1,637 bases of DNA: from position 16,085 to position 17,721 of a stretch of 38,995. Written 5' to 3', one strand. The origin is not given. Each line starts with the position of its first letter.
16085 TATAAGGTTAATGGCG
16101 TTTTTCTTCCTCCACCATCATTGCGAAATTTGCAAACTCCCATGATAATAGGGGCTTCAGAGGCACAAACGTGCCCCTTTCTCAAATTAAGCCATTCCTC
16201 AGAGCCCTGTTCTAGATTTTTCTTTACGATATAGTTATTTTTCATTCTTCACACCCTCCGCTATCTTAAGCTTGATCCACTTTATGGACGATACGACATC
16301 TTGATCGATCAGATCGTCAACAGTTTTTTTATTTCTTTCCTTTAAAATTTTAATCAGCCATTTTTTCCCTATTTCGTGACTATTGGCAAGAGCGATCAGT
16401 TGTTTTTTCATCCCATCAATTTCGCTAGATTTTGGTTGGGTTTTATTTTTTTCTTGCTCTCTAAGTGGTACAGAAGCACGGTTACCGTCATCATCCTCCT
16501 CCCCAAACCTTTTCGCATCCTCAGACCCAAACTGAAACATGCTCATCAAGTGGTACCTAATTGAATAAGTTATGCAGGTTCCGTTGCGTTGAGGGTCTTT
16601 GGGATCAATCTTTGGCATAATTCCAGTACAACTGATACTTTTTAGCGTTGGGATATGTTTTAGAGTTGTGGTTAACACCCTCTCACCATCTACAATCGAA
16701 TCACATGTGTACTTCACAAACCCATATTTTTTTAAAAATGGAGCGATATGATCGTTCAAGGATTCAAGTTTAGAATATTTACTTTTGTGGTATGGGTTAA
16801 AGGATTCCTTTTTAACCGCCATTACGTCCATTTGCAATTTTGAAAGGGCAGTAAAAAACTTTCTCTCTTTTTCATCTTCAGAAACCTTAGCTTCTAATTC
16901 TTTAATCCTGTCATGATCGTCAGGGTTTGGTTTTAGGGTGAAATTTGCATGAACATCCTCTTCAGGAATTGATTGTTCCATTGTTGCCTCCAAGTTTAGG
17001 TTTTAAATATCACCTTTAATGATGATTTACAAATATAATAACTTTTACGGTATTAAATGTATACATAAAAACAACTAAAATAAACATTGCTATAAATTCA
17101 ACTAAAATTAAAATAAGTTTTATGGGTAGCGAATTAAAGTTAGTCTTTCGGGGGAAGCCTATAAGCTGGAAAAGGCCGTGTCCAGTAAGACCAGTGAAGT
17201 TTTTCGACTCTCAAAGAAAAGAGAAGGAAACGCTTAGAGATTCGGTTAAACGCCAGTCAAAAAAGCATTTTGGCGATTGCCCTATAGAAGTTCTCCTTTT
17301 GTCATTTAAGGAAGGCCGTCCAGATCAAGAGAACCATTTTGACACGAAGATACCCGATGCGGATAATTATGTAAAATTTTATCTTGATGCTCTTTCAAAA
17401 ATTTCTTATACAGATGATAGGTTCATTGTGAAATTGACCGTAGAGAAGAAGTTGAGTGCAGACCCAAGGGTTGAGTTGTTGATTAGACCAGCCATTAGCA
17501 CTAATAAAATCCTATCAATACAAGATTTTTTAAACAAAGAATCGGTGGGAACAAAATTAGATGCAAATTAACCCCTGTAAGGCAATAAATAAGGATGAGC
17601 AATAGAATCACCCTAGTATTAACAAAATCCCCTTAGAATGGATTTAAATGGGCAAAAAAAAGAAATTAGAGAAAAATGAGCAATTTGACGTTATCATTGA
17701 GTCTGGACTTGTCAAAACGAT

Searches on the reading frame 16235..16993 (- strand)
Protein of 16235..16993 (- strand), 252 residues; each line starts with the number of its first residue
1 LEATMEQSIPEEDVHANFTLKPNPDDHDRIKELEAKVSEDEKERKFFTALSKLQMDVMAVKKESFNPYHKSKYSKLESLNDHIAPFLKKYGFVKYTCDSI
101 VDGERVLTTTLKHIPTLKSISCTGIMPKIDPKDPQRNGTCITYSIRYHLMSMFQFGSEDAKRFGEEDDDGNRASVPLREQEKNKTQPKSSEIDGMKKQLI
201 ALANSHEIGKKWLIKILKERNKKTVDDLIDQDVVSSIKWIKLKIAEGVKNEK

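Call 9: search_protein_families(library=pfam, proteins=[window:16235-16993:-], max_evalue=0.001)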
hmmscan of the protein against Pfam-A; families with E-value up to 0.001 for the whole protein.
window:16235-16993:- (252 aa): 1 family
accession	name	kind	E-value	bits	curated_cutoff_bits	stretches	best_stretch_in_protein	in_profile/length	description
PF04404.17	ERF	-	4.8e-14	53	25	1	48-190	3-146/153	ERF superfamily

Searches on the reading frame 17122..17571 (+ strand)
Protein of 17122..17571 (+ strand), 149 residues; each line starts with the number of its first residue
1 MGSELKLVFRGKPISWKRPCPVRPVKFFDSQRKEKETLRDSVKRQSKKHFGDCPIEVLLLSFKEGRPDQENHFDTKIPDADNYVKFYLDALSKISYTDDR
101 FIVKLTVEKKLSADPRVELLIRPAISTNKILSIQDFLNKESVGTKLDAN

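Call 42: search_protein_families(library=pfam, proteins=[window:17122-17571:+], max_evalue=0.01)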
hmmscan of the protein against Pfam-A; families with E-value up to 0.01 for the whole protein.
window:17122-17571:+ (149 aa): 1 family
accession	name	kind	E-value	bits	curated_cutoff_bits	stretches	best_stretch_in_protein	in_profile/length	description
PF05866.16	RusA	-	1e-12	49.2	22.8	1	68-121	72-123/124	Endodeoxyribonuclease RusA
